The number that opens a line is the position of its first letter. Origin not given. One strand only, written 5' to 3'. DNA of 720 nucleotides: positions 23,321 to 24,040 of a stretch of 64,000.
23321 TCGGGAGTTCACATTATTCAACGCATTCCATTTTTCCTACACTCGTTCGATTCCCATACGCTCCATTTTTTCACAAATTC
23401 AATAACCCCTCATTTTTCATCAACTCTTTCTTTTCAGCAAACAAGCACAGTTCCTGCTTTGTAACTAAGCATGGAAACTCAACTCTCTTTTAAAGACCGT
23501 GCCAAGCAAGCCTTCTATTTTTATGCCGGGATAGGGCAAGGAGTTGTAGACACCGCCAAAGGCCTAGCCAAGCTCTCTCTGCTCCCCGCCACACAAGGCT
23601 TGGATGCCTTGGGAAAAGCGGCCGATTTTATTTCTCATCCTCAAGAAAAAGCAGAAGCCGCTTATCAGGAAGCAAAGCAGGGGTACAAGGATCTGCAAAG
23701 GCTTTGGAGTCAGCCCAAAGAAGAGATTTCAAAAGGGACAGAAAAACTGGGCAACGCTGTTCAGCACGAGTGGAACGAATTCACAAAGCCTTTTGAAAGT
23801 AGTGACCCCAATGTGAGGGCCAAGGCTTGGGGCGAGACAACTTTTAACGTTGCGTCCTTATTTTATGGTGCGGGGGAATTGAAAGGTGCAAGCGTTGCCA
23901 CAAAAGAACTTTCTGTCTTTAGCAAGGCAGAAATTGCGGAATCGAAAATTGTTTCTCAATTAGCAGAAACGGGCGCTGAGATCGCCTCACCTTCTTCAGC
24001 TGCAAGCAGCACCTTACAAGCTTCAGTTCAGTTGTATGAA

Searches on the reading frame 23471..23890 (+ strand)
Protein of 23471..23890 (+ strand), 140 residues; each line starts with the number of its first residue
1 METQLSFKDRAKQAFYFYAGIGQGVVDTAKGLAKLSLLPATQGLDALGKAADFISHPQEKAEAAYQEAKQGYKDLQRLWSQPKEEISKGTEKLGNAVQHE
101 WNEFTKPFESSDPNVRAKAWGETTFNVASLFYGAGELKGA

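Call 61: find_related_loci(query=A5, collection=genome_contigs, flank=8000)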
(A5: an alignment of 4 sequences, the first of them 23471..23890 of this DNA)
Query A5 (140 aa) in genome_contigs; peptide patterns used: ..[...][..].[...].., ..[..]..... (x = any residue, [..] = any of these).
65 stretches matched a pattern, but none encodes a relative of the query by tblastn (E <= 1e-3).

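Call 88: find_related_loci(query=A5, collection=metagenome_contigs, flank=8000)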
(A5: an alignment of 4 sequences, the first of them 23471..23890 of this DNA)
Query A5 (140 aa) in metagenome_contigs; peptide patterns used: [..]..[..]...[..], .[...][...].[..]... (x = any residue, [..] = any of these).
474 stretches matched a pattern, but none encodes a relative of the query by tblastn (E <= 1e-3).

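Call 90: search_solved_structures(query=A5, max_evalue=10)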
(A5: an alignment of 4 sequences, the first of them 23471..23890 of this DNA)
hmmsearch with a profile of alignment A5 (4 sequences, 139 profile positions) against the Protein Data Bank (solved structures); distinct sequences matched with E-value up to 10: 13.
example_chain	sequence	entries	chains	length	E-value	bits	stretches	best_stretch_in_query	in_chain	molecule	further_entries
6ywe_4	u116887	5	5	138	0.1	15.7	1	85-117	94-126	L51_S25_CI-B8 domain-containing protein | Mitochondrial ribosomal protein L43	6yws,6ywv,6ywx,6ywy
1usd_A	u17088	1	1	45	0.5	13.5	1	70-105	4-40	VASODILATOR-STIMULATED PHOSPHOPROTEIN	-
9dm3_A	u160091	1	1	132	0.67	13.1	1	59-90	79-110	naphthalenediimide binding protein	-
6v4n_I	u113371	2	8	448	0.84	12.8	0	66-104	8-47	Neuraminidase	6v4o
1use_A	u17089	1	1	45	0.85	12.7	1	70-105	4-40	VASODILATOR-STIMULATED PHOSPHOPROTEIN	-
2d9j_A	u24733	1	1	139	1.1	12.4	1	84-128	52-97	Regulator of G-protein signalling 7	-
9oox_L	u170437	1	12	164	1.3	12.1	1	60-116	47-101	ring interacting pore 1 (Rip1)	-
1c7i_A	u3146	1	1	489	1.5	11.9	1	74-118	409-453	PROTEIN (PARA-NITROBENZYL ESTERASE)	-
9cyh_A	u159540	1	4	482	2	11.5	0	69-104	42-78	Neuraminidase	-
2e7s_A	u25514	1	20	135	2.7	11.1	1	54-95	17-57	Rab guanine nucleotide exchange factor SEC2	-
9v39_A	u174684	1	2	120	6.6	9.9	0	75-107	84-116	De novo designed serotonin binder SROb2_30, chain A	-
4atm_A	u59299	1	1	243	6.7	9.8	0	64-115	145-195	AMPHIPHYSIN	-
2ocy_A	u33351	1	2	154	8.2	9.5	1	47-95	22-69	Rab guanine nucleotide exchange factor SEC2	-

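Call 100: search_protein_families(library=phrogs, proteins=[window:23471-23890:+], max_evalue=0.01)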
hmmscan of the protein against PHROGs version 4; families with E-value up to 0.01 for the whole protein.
window:23471-23890:+ (140 aa): 0 families
